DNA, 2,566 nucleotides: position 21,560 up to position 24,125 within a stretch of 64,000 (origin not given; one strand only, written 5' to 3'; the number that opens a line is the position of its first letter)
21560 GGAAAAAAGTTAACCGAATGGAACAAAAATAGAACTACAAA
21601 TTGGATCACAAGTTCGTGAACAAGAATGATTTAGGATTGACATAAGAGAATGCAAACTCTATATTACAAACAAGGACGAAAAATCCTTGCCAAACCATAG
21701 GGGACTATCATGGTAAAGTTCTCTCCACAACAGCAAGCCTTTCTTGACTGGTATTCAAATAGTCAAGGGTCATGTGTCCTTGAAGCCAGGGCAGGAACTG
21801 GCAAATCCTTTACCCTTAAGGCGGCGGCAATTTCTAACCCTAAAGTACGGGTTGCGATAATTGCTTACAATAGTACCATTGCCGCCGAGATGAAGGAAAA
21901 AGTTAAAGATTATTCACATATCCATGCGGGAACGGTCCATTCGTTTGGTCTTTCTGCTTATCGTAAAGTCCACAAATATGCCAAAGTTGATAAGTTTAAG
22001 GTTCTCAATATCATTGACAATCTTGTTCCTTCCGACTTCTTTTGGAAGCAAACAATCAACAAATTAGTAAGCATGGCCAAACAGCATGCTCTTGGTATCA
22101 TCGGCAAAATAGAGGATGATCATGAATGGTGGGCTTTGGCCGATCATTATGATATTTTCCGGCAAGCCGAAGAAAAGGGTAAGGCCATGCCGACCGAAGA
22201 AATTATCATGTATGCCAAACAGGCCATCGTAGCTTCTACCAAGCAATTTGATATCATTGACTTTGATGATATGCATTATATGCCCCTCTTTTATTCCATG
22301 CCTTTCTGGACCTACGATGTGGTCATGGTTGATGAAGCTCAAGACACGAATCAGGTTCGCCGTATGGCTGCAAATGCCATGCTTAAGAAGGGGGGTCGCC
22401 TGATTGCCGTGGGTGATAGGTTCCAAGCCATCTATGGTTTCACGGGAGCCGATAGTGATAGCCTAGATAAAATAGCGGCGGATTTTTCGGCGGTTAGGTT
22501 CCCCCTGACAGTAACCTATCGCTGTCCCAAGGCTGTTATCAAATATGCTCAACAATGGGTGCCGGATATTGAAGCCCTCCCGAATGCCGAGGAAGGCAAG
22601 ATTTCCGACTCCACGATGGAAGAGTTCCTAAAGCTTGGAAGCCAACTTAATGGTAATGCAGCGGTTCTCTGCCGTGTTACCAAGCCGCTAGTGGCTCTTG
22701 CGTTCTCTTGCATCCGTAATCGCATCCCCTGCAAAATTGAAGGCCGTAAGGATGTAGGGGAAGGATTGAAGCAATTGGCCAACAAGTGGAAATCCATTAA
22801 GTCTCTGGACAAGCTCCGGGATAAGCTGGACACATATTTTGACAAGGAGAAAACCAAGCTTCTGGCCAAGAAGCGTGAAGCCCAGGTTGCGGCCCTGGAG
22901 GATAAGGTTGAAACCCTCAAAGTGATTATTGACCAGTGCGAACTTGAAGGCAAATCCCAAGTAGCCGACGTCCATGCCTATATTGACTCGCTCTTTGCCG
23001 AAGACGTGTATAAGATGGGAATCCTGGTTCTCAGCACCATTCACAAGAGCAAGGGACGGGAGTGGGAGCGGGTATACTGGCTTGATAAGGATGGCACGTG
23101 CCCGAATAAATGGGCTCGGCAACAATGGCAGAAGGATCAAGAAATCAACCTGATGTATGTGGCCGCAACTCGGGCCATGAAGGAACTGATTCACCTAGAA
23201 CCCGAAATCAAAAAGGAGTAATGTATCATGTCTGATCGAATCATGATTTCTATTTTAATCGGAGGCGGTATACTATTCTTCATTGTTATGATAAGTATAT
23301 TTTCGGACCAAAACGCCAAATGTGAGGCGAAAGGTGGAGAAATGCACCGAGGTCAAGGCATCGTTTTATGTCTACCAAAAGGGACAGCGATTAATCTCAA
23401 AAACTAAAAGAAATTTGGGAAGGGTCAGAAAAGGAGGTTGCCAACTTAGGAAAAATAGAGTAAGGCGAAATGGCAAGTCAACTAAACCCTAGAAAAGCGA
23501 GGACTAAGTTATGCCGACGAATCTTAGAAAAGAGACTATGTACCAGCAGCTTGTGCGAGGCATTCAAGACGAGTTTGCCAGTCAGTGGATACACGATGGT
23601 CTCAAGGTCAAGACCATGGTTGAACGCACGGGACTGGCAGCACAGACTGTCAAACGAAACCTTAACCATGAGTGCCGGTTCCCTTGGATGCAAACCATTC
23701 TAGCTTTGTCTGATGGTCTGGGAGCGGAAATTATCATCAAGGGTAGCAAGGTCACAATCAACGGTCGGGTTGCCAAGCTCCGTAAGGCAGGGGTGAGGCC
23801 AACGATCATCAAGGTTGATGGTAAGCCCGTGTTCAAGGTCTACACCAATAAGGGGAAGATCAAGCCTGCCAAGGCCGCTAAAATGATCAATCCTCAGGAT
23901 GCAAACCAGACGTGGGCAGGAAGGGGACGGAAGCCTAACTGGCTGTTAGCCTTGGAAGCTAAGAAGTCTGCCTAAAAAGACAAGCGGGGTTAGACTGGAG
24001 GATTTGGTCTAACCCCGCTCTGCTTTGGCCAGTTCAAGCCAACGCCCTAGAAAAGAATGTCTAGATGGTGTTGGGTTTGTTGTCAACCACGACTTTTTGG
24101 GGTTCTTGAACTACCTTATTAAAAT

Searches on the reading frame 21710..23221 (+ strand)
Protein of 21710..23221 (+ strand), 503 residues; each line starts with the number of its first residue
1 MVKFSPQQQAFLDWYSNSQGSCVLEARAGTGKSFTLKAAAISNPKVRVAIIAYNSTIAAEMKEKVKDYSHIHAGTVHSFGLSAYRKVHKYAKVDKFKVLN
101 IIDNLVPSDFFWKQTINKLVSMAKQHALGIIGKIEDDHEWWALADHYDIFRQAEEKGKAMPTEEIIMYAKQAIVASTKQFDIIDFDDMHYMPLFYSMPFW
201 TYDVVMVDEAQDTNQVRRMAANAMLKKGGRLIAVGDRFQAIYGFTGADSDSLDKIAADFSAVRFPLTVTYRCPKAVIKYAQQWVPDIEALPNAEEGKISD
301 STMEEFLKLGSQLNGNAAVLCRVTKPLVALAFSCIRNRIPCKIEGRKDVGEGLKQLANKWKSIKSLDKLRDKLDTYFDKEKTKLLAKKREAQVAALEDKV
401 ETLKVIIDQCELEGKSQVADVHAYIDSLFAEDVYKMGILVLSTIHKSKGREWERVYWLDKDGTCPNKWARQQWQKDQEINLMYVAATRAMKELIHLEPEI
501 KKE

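Call 21: search_protein_families(library=pfam, max_evalue=0.01, proteins=[window:21710-23221:+])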
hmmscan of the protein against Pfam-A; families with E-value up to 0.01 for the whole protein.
window:21710-23221:+ (503 aa): 8 families
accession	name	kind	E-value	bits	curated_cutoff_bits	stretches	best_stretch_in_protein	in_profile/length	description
PF00580.27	UvrD-helicase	-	4.6e-22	79.4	23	1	17-259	11-270/271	UvrD/REP helicase N-terminal domain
PF13361.12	UvrD_C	-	5.9e-13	49.4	25.6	1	295-494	188-344/350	UvrD-like helicase C-terminal domain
PF13245.12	AAA_19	-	3e-11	44.1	25.1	1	19-244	11-133/134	AAA domain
PF13604.12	AAA_30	-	7.5e-10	39.3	27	1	7-81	6-78/191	AAA domain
PF13538.12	UvrD_C_2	-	5.7e-08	32.9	27.4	1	440-494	3-50/52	UvrD-like helicase C-terminal domain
PF01443.25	Viral_helicase1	-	3.4e-05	24.2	21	0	201-282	59-137/228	Viral superfamily 1 RNA helicase core domain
PF00270.35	DEAD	-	0.0017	18.5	26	1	6-93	3-92/167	DEAD/DEAH box helicase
PF02562.22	PhoH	-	0.005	16.8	27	0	204-239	122-157/205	PhoH-like protein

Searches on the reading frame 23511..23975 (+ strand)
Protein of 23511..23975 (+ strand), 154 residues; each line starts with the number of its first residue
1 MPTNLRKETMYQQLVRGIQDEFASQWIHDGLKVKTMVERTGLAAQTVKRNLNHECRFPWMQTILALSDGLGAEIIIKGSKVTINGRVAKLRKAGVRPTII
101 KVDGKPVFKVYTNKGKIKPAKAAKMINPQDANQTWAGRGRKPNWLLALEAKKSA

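Call 21: search_protein_families(library=pfam, max_evalue=0.01, proteins=[window:23511-23975:+])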
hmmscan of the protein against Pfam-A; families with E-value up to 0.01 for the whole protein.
window:23511-23975:+ (154 aa): 1 family
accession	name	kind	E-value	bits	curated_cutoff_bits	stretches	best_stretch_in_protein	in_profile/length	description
PF00816.26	Histone_HNS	-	4.3e-07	30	25.6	1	127-150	5-28/38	H-NS histone C-terminal domain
